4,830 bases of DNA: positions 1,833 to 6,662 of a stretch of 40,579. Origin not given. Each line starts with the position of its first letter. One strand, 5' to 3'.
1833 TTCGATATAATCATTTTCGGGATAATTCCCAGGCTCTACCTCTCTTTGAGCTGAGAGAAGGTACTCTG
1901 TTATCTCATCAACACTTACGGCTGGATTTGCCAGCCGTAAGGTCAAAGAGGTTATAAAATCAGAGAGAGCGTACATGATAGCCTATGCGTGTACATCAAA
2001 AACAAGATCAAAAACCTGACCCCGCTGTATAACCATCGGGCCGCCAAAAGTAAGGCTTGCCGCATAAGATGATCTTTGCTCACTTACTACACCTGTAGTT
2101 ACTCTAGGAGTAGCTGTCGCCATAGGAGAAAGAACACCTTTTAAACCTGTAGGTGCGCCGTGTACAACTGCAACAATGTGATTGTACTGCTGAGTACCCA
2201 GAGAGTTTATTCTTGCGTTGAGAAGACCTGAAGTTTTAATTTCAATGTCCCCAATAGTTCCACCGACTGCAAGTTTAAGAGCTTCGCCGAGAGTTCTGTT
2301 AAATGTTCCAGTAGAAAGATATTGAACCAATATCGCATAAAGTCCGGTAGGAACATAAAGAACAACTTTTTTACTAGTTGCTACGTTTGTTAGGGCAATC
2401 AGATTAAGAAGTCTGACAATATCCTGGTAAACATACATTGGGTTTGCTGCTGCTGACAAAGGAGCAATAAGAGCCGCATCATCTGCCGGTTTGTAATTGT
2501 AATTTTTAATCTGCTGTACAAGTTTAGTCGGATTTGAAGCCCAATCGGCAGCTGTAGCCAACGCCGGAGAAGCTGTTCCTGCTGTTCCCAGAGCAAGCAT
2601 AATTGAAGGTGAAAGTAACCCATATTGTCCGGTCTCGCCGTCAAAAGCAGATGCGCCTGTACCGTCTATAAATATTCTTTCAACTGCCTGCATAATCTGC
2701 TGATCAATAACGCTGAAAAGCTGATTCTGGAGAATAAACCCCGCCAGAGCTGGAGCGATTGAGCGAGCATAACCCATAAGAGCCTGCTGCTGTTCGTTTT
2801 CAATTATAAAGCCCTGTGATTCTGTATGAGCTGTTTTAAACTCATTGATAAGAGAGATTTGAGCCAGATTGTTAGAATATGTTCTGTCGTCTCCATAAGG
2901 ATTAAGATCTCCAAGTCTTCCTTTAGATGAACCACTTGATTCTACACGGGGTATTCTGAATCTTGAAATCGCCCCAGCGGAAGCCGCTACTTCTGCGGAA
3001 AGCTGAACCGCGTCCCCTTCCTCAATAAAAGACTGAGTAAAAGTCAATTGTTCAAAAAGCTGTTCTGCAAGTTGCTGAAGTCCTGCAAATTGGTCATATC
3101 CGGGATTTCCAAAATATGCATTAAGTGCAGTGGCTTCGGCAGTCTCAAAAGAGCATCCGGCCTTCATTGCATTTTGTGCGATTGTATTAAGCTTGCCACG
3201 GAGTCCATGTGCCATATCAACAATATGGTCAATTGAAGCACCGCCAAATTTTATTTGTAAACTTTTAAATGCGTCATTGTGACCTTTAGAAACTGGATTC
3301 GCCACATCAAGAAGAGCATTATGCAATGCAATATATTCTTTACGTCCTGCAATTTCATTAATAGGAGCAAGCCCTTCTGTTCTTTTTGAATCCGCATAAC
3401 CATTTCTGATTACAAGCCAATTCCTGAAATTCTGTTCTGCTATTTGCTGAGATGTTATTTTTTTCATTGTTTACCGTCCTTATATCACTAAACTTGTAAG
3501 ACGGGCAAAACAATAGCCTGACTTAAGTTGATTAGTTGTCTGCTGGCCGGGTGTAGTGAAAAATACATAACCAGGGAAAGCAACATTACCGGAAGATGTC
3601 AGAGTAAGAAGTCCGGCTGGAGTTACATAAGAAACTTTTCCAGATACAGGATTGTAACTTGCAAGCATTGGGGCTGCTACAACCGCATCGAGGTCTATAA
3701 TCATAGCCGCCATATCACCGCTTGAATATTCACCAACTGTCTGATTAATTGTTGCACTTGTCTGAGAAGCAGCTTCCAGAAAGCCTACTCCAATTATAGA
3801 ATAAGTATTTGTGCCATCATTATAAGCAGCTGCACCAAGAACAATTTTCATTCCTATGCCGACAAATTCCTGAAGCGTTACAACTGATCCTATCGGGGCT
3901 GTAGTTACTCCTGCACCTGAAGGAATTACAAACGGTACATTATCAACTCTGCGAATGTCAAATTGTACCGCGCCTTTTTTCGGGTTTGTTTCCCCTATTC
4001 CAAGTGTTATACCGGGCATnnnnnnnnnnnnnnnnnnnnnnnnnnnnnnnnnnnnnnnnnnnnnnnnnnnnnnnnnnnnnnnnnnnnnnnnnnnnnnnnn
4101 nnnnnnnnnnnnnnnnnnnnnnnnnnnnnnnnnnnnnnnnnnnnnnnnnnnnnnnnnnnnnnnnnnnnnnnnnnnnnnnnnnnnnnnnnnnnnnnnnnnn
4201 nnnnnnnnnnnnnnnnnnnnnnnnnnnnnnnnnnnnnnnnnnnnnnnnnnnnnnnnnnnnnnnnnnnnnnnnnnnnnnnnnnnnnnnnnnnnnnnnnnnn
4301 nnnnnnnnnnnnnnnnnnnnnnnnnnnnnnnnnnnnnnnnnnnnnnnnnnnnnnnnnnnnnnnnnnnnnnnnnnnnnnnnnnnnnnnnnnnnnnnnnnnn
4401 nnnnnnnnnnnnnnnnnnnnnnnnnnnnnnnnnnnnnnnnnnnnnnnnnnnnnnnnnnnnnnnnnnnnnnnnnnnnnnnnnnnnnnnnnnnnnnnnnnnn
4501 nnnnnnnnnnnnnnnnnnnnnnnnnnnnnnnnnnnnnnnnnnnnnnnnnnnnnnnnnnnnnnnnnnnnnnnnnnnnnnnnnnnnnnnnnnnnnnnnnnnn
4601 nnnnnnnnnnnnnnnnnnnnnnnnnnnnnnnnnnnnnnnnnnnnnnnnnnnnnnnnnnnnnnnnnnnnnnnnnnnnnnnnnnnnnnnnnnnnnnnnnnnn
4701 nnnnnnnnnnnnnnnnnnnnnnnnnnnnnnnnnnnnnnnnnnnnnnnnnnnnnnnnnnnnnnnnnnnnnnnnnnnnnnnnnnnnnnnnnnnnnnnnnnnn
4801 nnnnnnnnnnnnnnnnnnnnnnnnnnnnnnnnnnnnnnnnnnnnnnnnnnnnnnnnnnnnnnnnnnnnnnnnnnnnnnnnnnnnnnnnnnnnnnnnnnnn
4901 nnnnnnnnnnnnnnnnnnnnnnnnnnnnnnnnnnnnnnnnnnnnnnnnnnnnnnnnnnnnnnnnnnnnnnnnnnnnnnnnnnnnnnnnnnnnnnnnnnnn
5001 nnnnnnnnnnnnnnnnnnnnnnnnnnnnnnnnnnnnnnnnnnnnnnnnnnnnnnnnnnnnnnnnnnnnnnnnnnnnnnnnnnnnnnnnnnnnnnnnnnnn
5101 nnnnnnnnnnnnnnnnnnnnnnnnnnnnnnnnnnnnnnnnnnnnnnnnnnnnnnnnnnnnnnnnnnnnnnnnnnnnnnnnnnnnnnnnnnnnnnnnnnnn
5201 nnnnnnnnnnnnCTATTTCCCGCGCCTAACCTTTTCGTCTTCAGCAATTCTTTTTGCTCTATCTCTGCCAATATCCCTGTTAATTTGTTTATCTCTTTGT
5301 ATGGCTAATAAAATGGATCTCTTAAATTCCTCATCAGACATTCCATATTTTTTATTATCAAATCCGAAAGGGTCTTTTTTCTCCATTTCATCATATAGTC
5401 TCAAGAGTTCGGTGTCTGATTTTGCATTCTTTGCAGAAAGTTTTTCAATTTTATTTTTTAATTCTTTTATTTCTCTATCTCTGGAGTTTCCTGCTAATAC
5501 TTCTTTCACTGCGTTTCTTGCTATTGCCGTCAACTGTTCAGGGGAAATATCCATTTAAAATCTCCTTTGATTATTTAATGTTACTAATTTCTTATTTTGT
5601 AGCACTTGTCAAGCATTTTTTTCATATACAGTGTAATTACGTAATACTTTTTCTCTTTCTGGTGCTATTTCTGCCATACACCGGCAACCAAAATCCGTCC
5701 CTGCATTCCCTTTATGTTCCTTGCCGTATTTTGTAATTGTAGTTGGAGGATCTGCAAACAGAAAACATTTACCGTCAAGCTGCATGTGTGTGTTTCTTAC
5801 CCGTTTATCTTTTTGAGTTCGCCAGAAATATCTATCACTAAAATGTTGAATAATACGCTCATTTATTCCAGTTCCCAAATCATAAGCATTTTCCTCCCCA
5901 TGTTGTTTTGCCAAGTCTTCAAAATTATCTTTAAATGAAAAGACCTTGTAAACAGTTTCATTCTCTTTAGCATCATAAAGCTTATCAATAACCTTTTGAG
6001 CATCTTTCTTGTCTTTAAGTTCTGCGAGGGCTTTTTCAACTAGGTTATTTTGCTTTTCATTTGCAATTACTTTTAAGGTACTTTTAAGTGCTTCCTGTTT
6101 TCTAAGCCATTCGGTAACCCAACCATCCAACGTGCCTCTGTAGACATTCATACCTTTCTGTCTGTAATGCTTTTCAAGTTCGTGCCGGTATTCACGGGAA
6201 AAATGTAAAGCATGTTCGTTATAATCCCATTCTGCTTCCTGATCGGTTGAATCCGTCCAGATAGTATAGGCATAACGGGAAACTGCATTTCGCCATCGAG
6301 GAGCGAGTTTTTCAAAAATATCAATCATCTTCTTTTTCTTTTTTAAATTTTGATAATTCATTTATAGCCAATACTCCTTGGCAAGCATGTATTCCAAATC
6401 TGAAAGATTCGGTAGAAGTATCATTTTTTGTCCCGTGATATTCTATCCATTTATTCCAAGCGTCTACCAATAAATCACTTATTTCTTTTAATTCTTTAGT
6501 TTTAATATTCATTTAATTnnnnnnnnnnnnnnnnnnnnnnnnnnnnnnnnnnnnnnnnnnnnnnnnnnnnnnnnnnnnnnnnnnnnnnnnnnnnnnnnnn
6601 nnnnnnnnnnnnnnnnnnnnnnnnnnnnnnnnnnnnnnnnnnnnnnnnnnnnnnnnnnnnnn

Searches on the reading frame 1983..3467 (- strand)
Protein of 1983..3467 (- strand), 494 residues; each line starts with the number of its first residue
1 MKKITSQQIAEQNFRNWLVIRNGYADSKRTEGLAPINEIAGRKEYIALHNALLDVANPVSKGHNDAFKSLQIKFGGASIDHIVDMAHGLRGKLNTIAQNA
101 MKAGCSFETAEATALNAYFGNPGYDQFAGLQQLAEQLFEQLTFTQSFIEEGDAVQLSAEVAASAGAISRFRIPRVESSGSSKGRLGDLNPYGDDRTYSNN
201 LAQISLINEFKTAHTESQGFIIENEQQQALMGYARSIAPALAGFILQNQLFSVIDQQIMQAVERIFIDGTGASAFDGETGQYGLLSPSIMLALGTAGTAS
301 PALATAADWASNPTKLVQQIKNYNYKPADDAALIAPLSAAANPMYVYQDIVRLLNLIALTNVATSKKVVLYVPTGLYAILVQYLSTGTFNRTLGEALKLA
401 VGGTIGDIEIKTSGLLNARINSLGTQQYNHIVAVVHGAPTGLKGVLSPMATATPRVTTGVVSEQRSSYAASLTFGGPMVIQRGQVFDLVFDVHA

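Call 3: search_protein_families(library=pfam, proteins=[window:1983-3467:-], max_evalue=1)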
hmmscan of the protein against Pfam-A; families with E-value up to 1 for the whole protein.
window:1983-3467:- (494 aa): 0 families

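Call 4: search_protein_families(library=phrogs, proteins=[window:1983-3467:-], max_evalue=0.01)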
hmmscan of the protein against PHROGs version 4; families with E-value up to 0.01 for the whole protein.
window:1983-3467:- (494 aa): 0 families

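Call 11: search_dna_similar(query=window:1983-3467:-, collection=phages, mode=protein, max_rows=25)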
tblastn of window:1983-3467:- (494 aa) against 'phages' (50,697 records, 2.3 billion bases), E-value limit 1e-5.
No match.

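Call 67: search_solved_structures(query=window:1983-3467:-, max_evalue=10, show_alignments=2)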
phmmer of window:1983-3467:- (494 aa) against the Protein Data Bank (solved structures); distinct sequences matched with E-value up to 10: 3.
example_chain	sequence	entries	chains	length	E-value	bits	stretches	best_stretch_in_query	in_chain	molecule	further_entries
7pvo_A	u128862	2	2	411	0.76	11.9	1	194-289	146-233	Adenylosuccinate synthetase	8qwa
9f17_A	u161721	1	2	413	0.77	11.9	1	194-289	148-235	Adenylosuccinate synthetase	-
6zxq_A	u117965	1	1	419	0.79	11.8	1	194-289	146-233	Adenylosuccinate synthetase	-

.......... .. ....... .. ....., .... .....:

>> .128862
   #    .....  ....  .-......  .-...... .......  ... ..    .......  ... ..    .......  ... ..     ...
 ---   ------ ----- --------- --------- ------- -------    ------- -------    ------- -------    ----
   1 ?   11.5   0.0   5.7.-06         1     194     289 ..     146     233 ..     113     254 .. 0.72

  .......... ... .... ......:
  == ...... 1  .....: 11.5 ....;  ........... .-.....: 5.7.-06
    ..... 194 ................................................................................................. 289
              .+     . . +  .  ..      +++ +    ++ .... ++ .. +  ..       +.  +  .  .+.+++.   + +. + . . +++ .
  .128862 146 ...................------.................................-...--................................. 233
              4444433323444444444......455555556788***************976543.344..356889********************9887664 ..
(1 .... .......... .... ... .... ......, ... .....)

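Call 74: search_protein_families(library=ncbifam, proteins=[window:1983-3467:-], max_evalue=0.01)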
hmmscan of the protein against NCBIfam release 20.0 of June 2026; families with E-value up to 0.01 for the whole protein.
window:1983-3467:- (494 aa): 0 families

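Call 92: predict_structure(protein=window:1983-3467:-)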
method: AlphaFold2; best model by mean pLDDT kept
length: 494 residues; sequences in the alignment: 1
mean_pLDDT: 34.1   pTM: 0.20
mean pLDDT of the five models: 34.1, 32.1, 29.7, 28.9, 28.7
residues with pLDDT >= 90: 0; 70-90: 0; 50-70: 2; < 50: 492
segments of 3 or more residues with pLDDT < 50: 1-101, 104-494
pLDDT, mean of each block of 10 residues (from residue 1): 34 39 35 32 36 35 33 36 43 44 44 45 41 40 31 29 26 24 28 32 30 30 32 32 31 33 31 32 29 30 33 35 33 32 35 41 34 37 40 43 40 35 34 27 24 29 34 37 34 31
secondary structure, 60 per line:
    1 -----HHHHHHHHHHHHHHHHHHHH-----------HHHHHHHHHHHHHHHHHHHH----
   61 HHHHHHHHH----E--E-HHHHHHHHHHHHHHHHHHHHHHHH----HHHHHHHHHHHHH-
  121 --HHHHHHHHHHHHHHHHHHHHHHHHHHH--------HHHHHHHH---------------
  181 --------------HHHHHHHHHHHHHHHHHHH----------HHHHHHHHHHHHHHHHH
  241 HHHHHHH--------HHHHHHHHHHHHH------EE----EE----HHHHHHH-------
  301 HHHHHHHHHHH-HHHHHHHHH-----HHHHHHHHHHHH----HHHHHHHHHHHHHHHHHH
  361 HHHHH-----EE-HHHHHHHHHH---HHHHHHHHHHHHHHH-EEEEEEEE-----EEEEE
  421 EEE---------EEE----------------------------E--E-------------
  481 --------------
elements in order: H6-25 H37-56 H61-69 H79-102 H107-119 H123-149 H158-165 H195-213 H224-247 H256-268 H287-293 H301-311 H313-321 H327-338 H343-365 H374-383 H387-401 E403-410 E416-423 E433-435

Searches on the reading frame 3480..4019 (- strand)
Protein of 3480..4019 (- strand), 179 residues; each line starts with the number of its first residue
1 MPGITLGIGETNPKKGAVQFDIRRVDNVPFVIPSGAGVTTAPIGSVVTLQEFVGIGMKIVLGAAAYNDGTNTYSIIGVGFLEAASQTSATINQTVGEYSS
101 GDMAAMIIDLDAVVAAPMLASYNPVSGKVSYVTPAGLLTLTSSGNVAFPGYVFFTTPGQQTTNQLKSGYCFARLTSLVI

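Call 3: search_protein_families(library=pfam, proteins=[window:3480-4019:-], max_evalue=1)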
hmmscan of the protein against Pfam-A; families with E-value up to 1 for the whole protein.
window:3480-4019:- (179 aa): 0 families

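Call 4: search_protein_families(library=phrogs, proteins=[window:3480-4019:-], max_evalue=0.01)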
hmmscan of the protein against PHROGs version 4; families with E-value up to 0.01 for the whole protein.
window:3480-4019:- (179 aa): 0 families

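Call 74: search_protein_families(library=ncbifam, proteins=[window:3480-4019:-], max_evalue=0.01)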
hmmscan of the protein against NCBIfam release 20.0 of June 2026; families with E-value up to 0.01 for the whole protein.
window:3480-4019:- (179 aa): 0 families

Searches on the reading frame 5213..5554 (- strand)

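Call 3: search_protein_families(library=pfam, proteins=[window:5213-5554:-], max_evalue=1)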
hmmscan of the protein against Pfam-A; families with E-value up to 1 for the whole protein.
window:5213-5554:- (113 aa): 3 families
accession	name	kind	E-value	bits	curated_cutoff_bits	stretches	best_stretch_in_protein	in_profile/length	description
PF04977.20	DivIC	-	0.0063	16.7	28.9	1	20-56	17-54/80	Septum formation initiator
PF20878.2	REST_helical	-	0.056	14.1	27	1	1-40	7-46/65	Helical region in REST corepressor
PF02827.21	PKI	-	0.11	13.2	25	1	13-49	19-54/69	cAMP-dependent protein kinase inhibitor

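Call 4: search_protein_families(library=phrogs, proteins=[window:5213-5554:-], max_evalue=0.01)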
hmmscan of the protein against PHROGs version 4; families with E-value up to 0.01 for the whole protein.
window:5213-5554:- (113 aa): 0 families

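Call 74: search_protein_families(library=ncbifam, proteins=[window:5213-5554:-], max_evalue=0.01)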
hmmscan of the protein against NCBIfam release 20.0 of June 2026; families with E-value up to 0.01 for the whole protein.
window:5213-5554:- (113 aa): 0 families

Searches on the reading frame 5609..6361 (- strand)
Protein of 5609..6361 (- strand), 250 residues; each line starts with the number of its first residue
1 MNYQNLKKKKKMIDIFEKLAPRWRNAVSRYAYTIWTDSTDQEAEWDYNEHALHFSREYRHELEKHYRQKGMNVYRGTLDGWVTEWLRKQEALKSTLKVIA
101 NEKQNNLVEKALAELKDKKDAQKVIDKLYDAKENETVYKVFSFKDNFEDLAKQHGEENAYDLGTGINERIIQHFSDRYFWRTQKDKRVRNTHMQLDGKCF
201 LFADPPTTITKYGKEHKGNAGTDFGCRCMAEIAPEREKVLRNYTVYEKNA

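Call 3: search_protein_families(library=pfam, proteins=[window:5609-6361:-], max_evalue=1)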
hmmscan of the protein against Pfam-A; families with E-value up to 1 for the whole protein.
window:5609-6361:- (250 aa): 3 families
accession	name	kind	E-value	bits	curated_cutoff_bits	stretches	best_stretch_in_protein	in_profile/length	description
PF04233.19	Phage_Mu_F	-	6.6e-09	36.9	29.6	1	177-230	66-111/112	Phage Mu protein F like protein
PF13017.12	Maelstrom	-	0.031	14.4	22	1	82-185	74-164/215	piRNA pathway germ-plasm component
PF21103.3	PH1_SSRP1-like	-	0.057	13.8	27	1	15-75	59-119/130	SSRP1 PH domain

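Call 4: search_protein_families(library=phrogs, proteins=[window:5609-6361:-], max_evalue=0.01)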
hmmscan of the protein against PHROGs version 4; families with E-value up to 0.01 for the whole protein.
window:5609-6361:- (250 aa): 6 families
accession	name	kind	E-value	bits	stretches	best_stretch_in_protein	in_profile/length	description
phrog_324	-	head and packaging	2.4e-12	47.7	1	176-240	264-324/624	head morphogenesis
phrog_4529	-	head and packaging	3e-12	47.5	1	177-233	232-287/533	minor head protein and DNA pilot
phrog_3517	-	head and packaging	1.8e-05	25.2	1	180-237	272-332/371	head morphogenesis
phrog_29840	-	unknown function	0.00017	22.5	1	177-231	28-85/121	-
phrog_15127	-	head and packaging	0.00029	20.5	1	176-226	191-244/602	head protein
phrog_2468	-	head and packaging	0.0022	18.5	1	179-239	215-278/303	head morphogenesis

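Call 74: search_protein_families(library=ncbifam, proteins=[window:5609-6361:-], max_evalue=0.01)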
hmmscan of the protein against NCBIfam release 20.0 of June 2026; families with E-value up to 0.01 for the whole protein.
window:5609-6361:- (250 aa): 1 family
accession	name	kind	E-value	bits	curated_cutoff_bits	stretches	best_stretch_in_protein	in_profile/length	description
TIGR01641.1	phageSPP1_gp7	domain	0.0001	22.6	39.65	1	176-229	59-104/109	minor capsid protein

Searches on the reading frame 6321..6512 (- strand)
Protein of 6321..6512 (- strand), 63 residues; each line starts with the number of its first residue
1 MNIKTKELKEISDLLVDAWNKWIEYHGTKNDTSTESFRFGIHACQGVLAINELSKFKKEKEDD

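Call 3: search_protein_families(library=pfam, proteins=[window:6321-6512:-], max_evalue=1)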
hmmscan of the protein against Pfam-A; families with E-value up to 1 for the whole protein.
window:6321-6512:- (63 aa): 0 families

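Call 4: search_protein_families(library=phrogs, proteins=[window:6321-6512:-], max_evalue=0.01)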
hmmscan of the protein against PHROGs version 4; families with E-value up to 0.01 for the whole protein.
window:6321-6512:- (63 aa): 1 family
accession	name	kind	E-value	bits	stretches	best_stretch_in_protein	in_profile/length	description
phrog_13916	-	DNA, RNA and nucleotide metabolism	8.6e-06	26.9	1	3-48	5-49/67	DNA ligase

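Call 74: search_protein_families(library=ncbifam, proteins=[window:6321-6512:-], max_evalue=0.01)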
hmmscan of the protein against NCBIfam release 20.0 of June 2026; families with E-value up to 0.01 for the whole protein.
window:6321-6512:- (63 aa): 0 families
